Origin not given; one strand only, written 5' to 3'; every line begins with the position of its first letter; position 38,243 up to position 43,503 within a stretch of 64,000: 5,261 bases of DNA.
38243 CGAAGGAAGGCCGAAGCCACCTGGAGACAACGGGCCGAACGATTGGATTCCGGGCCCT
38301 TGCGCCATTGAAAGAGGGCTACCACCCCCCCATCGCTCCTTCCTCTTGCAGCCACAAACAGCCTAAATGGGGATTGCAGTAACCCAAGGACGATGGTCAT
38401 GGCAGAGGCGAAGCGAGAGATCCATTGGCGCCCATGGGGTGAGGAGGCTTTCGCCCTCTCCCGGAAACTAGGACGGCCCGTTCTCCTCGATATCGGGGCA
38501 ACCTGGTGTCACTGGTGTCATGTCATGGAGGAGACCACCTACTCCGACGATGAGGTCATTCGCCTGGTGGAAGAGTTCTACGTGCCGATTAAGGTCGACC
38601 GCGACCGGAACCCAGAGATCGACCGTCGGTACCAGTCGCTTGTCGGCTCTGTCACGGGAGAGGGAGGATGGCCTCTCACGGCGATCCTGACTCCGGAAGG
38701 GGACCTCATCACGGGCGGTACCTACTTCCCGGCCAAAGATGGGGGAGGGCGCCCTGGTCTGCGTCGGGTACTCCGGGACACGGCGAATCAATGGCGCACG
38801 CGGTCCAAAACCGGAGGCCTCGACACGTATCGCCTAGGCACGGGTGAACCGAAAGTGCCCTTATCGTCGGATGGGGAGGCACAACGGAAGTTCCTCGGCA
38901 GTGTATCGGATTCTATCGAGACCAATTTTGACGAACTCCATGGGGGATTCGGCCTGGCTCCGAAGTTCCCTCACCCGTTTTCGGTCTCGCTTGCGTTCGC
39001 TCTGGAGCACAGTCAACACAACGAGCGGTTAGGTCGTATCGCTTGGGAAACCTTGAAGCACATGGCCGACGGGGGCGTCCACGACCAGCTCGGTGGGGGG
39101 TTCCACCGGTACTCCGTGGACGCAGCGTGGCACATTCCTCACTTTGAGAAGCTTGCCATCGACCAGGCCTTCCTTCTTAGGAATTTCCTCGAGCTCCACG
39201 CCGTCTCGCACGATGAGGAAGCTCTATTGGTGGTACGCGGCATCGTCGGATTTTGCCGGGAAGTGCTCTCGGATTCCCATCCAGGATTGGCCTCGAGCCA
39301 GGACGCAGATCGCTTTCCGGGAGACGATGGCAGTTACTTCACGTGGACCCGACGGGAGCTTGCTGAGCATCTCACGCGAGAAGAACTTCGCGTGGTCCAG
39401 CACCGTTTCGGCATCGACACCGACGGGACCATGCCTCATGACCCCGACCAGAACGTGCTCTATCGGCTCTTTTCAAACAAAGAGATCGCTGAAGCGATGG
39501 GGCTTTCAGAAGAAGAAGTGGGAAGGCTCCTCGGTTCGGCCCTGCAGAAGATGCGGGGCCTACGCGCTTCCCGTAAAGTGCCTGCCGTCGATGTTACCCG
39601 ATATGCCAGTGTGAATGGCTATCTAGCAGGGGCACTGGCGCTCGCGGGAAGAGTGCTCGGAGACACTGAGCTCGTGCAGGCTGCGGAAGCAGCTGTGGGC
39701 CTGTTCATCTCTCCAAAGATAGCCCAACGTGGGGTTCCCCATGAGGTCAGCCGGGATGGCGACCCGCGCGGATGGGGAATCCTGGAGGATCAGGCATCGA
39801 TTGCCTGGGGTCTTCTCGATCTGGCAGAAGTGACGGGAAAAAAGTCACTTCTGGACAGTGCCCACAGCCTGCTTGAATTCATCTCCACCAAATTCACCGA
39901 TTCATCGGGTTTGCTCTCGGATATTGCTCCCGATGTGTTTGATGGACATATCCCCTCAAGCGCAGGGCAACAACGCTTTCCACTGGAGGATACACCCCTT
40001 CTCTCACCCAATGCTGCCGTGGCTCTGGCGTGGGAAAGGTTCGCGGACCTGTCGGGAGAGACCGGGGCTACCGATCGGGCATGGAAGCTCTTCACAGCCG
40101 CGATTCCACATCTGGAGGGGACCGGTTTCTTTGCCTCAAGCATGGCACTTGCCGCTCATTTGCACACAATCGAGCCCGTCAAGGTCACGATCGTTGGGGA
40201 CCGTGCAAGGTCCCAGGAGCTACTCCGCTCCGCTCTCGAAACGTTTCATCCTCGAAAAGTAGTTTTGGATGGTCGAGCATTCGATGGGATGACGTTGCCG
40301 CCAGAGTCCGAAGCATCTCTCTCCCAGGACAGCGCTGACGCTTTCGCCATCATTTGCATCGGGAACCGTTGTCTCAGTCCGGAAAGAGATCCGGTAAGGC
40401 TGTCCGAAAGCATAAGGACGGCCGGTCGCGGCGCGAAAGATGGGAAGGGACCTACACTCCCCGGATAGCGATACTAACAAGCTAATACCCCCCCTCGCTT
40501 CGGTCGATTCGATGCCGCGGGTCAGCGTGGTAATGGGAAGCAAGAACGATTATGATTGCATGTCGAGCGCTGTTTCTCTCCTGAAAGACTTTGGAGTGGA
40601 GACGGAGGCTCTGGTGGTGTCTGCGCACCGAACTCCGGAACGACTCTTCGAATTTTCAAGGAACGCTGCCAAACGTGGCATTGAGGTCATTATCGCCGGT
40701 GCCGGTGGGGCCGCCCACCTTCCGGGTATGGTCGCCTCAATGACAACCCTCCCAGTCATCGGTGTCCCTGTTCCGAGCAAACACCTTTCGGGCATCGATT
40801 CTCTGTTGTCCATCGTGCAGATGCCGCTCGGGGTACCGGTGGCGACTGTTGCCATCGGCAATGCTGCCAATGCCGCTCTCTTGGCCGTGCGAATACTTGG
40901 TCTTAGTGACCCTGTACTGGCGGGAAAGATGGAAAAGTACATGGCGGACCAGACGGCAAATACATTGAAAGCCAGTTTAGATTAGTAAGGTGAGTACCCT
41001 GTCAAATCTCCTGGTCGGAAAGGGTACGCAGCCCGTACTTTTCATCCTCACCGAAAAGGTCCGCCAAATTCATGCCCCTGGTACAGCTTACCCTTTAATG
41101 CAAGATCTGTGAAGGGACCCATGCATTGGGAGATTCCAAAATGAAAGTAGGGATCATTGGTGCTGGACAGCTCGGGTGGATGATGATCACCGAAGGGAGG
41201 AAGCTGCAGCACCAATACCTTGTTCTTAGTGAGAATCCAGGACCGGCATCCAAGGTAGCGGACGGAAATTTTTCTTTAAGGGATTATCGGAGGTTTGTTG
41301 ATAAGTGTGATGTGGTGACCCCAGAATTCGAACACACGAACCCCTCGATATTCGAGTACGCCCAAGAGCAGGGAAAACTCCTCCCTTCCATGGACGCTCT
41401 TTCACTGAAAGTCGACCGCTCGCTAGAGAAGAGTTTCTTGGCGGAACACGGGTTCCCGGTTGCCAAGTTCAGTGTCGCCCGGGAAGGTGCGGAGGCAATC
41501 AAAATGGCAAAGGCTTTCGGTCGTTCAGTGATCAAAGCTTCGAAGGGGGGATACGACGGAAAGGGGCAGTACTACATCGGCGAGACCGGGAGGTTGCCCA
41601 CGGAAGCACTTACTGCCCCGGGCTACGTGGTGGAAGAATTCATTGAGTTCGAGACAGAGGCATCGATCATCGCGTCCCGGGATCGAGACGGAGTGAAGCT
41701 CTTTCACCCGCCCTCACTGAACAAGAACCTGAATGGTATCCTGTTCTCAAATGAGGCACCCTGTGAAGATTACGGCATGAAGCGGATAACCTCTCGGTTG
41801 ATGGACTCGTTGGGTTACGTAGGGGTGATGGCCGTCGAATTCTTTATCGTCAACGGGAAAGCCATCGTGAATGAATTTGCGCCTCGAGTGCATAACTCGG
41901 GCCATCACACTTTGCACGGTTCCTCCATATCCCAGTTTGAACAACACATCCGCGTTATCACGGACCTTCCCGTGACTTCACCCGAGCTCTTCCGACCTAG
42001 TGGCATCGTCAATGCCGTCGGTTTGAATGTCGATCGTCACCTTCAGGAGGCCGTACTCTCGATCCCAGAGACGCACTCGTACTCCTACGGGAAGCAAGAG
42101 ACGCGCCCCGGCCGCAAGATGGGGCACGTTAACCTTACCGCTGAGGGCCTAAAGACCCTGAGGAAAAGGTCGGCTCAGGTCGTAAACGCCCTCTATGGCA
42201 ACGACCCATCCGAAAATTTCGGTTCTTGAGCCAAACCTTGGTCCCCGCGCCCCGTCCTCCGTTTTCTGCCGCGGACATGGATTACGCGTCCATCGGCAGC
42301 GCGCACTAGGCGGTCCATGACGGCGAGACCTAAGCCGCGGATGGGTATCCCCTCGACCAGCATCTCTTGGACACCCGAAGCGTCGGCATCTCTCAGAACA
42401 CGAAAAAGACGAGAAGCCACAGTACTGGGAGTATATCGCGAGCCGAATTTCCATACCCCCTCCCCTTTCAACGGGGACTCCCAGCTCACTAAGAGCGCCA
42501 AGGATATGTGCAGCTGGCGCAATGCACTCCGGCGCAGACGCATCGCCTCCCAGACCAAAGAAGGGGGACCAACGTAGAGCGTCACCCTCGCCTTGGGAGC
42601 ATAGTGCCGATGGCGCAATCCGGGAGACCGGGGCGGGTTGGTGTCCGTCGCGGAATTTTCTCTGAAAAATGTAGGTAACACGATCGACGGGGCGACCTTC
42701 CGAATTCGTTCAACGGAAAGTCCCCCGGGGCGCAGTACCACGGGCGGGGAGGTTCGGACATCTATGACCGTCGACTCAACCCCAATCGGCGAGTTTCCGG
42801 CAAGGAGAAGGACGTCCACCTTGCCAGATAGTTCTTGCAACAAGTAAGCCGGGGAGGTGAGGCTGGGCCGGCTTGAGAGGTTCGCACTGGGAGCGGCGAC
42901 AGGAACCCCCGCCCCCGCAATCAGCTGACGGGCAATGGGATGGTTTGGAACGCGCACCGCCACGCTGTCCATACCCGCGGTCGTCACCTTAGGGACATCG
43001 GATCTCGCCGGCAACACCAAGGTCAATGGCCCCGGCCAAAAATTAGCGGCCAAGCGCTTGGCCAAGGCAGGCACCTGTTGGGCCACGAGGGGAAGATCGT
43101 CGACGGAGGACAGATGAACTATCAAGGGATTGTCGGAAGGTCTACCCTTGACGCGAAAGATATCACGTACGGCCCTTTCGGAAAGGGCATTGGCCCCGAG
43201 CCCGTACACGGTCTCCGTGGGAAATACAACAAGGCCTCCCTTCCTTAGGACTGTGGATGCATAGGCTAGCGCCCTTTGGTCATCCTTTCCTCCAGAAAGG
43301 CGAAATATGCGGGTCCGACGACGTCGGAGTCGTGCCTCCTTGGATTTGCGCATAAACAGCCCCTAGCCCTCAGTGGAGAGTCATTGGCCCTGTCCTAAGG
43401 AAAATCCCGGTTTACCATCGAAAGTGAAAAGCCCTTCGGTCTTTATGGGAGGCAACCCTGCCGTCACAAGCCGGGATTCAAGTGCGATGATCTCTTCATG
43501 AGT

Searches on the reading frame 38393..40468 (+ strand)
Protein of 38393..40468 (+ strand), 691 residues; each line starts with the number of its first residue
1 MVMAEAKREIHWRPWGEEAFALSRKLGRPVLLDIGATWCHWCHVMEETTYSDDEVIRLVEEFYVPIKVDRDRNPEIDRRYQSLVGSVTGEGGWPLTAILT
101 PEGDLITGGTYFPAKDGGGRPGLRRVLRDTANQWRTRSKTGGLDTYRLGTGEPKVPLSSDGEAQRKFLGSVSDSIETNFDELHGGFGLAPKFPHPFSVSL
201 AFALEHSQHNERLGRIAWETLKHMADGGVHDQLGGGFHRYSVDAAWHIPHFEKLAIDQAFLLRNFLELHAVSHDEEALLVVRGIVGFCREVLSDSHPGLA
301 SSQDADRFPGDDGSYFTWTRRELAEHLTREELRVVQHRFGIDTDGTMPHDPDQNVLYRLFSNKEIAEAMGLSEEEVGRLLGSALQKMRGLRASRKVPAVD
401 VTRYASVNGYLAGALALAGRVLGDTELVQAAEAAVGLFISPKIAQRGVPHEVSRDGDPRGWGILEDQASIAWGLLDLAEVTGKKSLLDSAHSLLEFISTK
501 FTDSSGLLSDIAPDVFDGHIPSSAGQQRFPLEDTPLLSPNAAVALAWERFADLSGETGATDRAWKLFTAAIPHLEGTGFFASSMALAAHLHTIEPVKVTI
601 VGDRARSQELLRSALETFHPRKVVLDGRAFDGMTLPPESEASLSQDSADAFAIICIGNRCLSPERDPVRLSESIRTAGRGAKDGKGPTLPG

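Call 24: search_protein_families(library=pfam, proteins=[window:38393-40468:+], max_evalue=0.00001)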
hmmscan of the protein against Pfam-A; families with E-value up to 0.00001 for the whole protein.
window:38393-40468:+ (691 aa): 2 families
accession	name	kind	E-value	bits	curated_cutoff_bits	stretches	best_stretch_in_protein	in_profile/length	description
PF03190.21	Thioredox_DsbH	-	6.2e-47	160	27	1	4-139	14-149/163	Protein of unknown function, DUF255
PF13899.12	Thioredoxin_7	-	2.1e-11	44.2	27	1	12-101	2-83/83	Thioredoxin-like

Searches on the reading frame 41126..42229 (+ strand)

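Call 24: search_protein_families(library=pfam, proteins=[window:41126-42229:+], max_evalue=0.00001)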
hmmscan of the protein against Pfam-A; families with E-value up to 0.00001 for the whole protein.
window:41126-42229:+ (367 aa): 3 families
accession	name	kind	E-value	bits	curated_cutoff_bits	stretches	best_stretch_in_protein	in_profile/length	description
PF02222.28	ATP-grasp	-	1.9e-43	148.7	27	1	104-271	2-179/179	ATP-grasp domain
PF22660.2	RS_preATP-grasp-like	-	1.6e-14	54.5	27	1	6-93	2-95/98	Ribonucleotide synthetase preATP-grasp domain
PF17769.7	PurK_C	-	2.1e-14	53.4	22.6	1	294-347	3-55/56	Phosphoribosylaminoimidazole carboxylase C-terminal domain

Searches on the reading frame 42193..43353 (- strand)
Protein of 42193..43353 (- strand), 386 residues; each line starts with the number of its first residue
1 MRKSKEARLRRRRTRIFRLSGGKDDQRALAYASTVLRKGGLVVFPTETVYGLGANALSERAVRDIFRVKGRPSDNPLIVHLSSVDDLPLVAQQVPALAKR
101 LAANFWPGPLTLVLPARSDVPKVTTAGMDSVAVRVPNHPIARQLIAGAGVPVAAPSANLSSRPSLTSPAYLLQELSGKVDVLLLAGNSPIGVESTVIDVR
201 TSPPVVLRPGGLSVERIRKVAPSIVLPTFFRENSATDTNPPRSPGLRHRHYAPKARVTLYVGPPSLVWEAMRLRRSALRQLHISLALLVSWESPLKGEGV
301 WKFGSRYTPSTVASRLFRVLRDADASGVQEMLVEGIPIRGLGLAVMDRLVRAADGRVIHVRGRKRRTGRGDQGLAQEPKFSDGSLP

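Call 24: search_protein_families(library=pfam, proteins=[window:42193-43353:-], max_evalue=0.00001)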
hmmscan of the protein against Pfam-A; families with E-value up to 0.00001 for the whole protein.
window:42193-43353:- (386 aa): 2 families
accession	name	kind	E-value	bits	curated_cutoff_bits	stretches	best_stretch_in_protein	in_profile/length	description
PF01300.24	Sua5_yciO_yrdC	-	3.7e-60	202.9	25.1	1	35-210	2-178/178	Telomere recombination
PF03481.19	Sua5_C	-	4e-24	86.1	22.9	1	213-353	2-135/136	Threonylcarbamoyl-AMP synthase, C-terminal domain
